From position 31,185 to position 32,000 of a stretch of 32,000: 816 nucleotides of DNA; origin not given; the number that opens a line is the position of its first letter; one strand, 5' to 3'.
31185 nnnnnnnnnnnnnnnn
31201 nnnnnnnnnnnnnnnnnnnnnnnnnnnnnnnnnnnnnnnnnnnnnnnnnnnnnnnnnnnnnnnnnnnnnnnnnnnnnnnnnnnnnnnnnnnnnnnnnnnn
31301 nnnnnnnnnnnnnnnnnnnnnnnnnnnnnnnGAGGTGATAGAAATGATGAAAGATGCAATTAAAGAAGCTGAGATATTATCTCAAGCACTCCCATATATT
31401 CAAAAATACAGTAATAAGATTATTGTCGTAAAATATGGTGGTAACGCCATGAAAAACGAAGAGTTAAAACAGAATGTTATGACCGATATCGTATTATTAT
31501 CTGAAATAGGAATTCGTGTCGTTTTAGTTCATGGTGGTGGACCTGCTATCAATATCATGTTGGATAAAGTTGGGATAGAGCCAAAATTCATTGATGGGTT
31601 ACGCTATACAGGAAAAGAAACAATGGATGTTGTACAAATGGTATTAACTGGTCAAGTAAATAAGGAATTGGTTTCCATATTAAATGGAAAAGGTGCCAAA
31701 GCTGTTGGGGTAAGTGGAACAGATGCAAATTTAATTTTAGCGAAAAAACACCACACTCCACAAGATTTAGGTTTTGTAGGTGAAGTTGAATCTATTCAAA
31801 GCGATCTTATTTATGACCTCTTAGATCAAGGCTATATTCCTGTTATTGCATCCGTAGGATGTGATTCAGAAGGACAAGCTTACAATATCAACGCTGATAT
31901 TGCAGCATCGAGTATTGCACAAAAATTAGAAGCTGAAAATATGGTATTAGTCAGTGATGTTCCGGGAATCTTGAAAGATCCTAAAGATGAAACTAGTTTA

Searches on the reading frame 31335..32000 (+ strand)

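Call 74: search_protein_families(library=pfam, max_evalue=0.00001, proteins=[window:31335-32000:+])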
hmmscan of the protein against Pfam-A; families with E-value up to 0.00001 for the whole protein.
window:31335-32000:+ (222 aa): 1 family
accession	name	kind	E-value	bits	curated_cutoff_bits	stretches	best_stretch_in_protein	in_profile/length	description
PF00696.33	AA_kinase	-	5.4e-41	141.3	24.9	1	28-219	1-186/234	Amino acid kinase family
